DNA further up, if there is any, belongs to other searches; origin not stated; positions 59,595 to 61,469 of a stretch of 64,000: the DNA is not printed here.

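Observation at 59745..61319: Bacterial-type PepD dipeptidase embedded in the tubulin inverted repeat; candidate lateral transfer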

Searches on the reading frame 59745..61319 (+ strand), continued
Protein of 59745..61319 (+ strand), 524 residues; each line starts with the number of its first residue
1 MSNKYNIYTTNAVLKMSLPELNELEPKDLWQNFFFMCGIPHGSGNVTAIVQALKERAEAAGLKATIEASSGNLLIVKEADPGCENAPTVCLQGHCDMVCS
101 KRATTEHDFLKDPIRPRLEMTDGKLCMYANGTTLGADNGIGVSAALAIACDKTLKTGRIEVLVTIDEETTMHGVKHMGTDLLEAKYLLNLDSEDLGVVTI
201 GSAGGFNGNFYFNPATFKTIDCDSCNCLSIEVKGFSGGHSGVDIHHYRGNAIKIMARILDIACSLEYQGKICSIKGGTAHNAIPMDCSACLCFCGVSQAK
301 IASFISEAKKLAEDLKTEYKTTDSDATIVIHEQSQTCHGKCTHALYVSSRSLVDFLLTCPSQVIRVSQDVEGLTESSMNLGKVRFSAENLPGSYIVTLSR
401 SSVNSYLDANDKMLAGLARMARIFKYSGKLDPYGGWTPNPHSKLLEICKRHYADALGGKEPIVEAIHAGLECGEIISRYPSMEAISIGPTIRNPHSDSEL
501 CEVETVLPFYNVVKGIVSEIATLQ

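Call 36: search_protein_representatives(protein=window:59790-61319:+)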
Query: 509 residues. Proteins with E-value up to 0.001 (for the whole library): 7583; up to 1e-10: 5185; up to 1e-30: 2767. The best 150 are listed.
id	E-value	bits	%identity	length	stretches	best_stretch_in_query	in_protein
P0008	2.0e-154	531.2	54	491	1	9-505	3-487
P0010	3.3e-141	487.6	50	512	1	1-508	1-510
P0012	8.3e-101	354.4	43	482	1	6-505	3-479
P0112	8.2e-92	324.7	45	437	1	60-500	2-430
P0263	2.8e-90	319.6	40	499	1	12-506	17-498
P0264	6.2e-90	318.5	42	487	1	6-504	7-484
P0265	1.9e-89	316.9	40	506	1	10-507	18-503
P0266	5.7e-87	308.7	40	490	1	13-505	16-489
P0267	1.4e-86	307.5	39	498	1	5-506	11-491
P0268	1.5e-86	307.4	39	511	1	10-505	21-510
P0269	4.3e-86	305.8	39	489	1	5-507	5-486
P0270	6.8e-86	305.2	39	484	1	5-506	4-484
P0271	2.8e-85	303.1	41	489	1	13-495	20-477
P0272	1.7e-84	300.6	39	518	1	12-506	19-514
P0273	1.9e-84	300.4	40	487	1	8-505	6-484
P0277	1.4e-83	297.6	39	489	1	12-504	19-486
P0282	5.1e-81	289.1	39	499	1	12-501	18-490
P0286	2.9e-80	286.6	38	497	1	10-506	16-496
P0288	3.8e-80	286.2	39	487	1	10-503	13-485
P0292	4.2e-79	282.8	38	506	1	10-505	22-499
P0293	5.3e-79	282.4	37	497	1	6-503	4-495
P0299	1.6e-78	280.9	38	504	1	11-505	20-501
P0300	2.3e-78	280.4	38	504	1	9-505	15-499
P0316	4.3e-77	276.1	38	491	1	10-504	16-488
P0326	2.5e-76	273.6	39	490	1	14-503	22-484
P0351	1.6e-74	267.7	38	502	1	10-498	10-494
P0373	1.1e-73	264.9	36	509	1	11-502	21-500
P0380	2.0e-73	264.1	37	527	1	14-503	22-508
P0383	2.3e-73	263.9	37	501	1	10-502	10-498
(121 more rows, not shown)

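Call 39: list_cluster_members(proteins=[P0266, P0326, P0293, P0351, P0373, P0263, P0265, P0268, P0272, P0271])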
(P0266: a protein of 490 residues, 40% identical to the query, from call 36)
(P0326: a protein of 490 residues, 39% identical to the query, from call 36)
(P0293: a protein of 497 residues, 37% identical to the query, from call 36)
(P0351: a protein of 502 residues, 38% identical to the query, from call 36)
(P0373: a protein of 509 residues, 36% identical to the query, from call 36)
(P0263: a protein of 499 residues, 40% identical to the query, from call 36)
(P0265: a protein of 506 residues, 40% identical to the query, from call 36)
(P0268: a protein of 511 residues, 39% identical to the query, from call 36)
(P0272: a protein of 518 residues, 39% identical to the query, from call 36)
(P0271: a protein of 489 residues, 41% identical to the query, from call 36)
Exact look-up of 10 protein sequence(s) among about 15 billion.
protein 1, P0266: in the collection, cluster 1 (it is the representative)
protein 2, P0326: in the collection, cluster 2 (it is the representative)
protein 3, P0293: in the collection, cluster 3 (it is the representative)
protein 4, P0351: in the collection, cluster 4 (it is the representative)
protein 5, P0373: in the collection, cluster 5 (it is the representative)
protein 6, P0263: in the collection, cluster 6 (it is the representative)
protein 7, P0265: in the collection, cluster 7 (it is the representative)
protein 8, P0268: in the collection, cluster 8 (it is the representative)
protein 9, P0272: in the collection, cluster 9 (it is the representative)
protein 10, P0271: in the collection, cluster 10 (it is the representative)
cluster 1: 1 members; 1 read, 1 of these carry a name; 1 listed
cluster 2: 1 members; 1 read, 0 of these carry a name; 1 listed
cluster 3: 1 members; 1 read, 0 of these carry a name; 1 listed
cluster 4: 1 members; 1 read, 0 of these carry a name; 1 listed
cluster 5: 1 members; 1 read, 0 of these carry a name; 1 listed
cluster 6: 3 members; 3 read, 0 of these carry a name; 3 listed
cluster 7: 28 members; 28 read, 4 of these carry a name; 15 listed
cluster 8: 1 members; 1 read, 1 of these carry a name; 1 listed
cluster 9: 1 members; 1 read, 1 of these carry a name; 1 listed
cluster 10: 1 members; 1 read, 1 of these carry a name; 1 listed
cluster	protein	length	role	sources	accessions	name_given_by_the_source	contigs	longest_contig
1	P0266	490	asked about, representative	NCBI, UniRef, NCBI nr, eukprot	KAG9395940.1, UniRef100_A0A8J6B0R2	Peptidase M20 [Carpediemonas membranifera] | Peptidase M20 n=1 Tax=Carpediemonas membranifera TaxID=201153 RepID=A0A8J6B0R2_9EUKA | KAG9395940.1 Peptidase M20 [Carpediemonas membranifera]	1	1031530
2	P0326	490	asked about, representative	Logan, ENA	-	-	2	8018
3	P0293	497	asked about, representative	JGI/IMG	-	-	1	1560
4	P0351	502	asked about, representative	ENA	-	-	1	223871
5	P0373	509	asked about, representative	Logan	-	-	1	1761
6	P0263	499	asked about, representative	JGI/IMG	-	-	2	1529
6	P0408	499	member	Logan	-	-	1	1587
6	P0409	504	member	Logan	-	-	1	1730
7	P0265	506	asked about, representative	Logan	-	-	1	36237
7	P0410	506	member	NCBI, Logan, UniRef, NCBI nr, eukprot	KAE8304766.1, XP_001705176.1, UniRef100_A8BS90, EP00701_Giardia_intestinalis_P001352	Aminoacyl-histidine dipeptidase [Giardia duodenalis] | Aminoacyl-histidine dipeptidase n=1 Tax=Giardia intestinalis (strain ATCC 50803 / WB ... | Aminoacyl-histidine dipeptidase [Giardia intestinalis]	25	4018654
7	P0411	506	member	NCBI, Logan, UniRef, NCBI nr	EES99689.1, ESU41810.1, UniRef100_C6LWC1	Aminoacyl-histidine dipeptidase [Giardia duodenalis] | Aminoacyl-histidine dipeptidase n=2 Tax=Giardia intestinalis TaxID=5741 RepID=C6LWC1_GIAIB | Aminoacyl-histidine dipeptidase [Giardia intestinalis ATCC 50581]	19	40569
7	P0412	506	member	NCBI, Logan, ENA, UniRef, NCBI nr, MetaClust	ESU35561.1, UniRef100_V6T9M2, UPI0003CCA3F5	Aminoacyl-histidine dipeptidase [Giardia duodenalis] | Aminoacyl-histidine dipeptidase n=1 Tax=Giardia intestinalis TaxID=5741 RepID=V6T9M2_GIAIN | Aminoacyl-histidine dipeptidase [Giardia intestinalis]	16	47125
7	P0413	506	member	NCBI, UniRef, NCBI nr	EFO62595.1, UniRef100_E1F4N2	Aminoacyl-histidine dipeptidase [Giardia lamblia P15] | Aminoacyl-histidine dipeptidase n=1 Tax=Giardia intestinalis (strain P15) TaxID=658858 ...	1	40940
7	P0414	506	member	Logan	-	-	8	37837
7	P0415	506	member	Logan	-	-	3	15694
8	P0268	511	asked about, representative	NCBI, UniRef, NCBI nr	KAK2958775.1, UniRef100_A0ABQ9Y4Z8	aminoacyl-histidine dipeptidase [Blattamonas nauphoetae] | Aminoacyl-histidine dipeptidase n=1 Tax=Blattamonas nauphoetae TaxID=2049346 ...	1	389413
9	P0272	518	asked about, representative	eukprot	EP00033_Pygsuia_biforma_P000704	GCRY01000825.1.p1 GENE.GCRY01000825.1~~GCRY01000825.1.p1 ORF type:complete len:519 ...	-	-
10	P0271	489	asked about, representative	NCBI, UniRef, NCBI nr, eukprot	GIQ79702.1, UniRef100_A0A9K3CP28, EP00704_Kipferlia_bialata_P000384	peptidase M20C, Xaa-His dipeptidase [Kipferlia bialata] | Peptidase M20C, Xaa-His dipeptidase n=1 Tax=Kipferlia bialata TaxID=797122 ... | g384.t1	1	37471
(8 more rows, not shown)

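Call 40: list_cluster_members(proteins=[P0277, P0282, P0286, P0288, P0292, P0299, P0300, P0316, P0380, P0383])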
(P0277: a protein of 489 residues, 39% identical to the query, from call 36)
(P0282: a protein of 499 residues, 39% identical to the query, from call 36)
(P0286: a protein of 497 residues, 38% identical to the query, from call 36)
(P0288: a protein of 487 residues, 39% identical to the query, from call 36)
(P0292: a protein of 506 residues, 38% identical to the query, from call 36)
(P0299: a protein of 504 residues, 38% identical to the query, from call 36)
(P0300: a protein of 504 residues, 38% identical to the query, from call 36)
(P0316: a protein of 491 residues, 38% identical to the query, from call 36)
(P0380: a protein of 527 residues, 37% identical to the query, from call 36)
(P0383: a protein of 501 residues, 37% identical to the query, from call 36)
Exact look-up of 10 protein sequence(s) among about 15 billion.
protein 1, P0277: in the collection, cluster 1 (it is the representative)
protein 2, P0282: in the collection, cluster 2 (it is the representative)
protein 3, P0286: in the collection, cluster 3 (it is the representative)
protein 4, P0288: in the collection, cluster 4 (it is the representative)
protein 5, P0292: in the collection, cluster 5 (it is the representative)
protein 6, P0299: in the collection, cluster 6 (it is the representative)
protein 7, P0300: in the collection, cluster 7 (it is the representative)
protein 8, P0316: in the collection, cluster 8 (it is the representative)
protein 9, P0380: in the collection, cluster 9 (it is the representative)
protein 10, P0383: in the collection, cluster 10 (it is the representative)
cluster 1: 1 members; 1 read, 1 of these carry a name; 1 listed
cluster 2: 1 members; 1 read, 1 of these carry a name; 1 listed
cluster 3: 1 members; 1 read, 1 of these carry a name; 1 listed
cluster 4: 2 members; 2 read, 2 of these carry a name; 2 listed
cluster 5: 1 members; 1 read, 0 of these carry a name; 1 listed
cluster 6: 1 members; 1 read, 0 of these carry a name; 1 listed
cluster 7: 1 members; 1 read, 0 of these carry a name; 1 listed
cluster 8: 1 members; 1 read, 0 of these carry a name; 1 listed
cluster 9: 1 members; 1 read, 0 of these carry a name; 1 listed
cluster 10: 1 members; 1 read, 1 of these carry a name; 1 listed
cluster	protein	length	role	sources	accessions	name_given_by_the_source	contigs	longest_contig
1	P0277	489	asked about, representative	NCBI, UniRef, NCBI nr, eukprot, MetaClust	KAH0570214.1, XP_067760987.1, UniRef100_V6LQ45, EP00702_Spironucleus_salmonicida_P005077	Aminoacyl-histidine dipeptidase [Spironucleus salmonicida] | Aminoacyl-histidine dipeptidase n=1 Tax=Spironucleus salmonicida TaxID=348837 ... | EST46368.1 Aminoacyl-histidine dipeptidase [Spironucleus salmonicida]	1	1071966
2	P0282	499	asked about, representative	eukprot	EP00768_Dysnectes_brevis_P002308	gnl/Dysnectes_brevis/175_a203_6621.p1 ...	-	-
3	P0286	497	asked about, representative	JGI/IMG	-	dipeptidase D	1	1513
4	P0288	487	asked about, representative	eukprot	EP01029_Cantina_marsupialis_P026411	TRINITY_DN709_c0_g1_i2.p1 TRINITY_DN709_c0_g1~~TRINITY_DN709_c0_g1_i2.p1 ORF ...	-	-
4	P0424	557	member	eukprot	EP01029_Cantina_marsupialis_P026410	TRINITY_DN709_c0_g1_i1.p1 TRINITY_DN709_c0_g1~~TRINITY_DN709_c0_g1_i1.p1 ORF ...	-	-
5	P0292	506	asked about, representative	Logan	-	-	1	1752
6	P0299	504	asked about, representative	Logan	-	-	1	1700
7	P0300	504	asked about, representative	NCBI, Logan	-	-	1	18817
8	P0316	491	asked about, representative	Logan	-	-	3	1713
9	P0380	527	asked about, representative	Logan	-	-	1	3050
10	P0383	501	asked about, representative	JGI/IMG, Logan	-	dipeptidase D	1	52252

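Call 44: find_encoding_contigs(protein=P0351, flank=6000, max_places=1)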
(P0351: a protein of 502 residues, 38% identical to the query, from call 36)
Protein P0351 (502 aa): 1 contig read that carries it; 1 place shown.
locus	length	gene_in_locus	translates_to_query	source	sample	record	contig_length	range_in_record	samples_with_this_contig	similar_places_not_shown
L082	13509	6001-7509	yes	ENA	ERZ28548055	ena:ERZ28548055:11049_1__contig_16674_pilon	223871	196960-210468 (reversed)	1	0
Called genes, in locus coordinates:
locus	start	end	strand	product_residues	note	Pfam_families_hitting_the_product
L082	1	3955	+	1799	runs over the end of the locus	PF16507:HEAT_PSME4_mid, PF11919:PSME4_C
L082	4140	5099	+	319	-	PF04087:DUF389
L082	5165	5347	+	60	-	-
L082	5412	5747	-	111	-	-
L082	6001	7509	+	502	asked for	PF01546:Peptidase_M20, PF07687:M20_dimer (weak)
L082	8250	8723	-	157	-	PF08627:CRT-like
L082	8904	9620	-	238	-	PF00892:EamA (weak), PF08627:CRT-like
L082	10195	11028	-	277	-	PF07534:TLD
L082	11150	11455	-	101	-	-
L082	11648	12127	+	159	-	-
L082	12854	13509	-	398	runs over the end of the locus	PF00134:Cyclin_N, PF02984:Cyclin_C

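Call 45: find_encoding_contigs(protein=P0383, flank=6000, max_places=1)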
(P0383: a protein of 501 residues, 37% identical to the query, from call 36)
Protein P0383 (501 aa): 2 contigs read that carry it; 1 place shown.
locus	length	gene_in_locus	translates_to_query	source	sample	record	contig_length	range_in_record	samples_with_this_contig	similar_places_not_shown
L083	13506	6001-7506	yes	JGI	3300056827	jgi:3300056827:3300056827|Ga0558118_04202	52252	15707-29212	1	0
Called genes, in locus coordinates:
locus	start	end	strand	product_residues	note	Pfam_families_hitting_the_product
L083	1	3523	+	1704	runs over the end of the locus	-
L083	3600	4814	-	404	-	-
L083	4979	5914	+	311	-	PF08059:SEP, PF00789:UBX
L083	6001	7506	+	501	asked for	PF01546:Peptidase_M20, PF07687:M20_dimer (weak)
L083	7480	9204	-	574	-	-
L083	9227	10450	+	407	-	PF23414:Beta-prop_EML_2 (faint), PF25173:Beta-prop_WDR3_1st (faint)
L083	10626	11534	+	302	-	PF07962:Swi3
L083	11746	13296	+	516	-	PF03901:Glyco_transf_22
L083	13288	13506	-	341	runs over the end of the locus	PF09612:HtrL_YibB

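Call 46: find_encoding_contigs(protein=P0300, flank=6000, max_places=1)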
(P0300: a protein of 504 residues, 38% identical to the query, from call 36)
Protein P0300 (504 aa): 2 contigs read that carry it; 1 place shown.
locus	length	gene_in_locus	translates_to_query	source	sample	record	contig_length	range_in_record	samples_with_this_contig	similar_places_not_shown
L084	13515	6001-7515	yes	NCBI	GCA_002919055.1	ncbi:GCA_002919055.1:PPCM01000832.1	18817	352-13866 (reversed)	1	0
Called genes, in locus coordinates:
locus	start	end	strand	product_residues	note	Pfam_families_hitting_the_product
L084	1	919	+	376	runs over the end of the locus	PF00022:Actin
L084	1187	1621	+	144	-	PF00203:Ribosomal_S19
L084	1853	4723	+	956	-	-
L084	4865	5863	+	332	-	PF00241:Cofilin_ADF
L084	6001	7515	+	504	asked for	PF01546:Peptidase_M20 (faint)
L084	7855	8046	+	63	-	-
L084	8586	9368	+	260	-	PF13894:zf-C2H2_4 (faint), PF00096:zf-C2H2 (weak), PF13465:zf-H2C2_2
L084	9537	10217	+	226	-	PF00881:Nitroreductase, PF14512:TM1586_NiRdase (weak)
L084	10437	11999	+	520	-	PF13639:zf-RING_2 (weak), PF14634:zf-RING_5 (weak), PF01485:IBR, PF22191:IBR_1, PF22605:IBR_2, PF26200:Rcat_RNF216 (weak)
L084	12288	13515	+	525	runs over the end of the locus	PF00587:tRNA-synt_2b, PF03129:HGTP_anticodon, PF09180:ProRS-C_1 (faint)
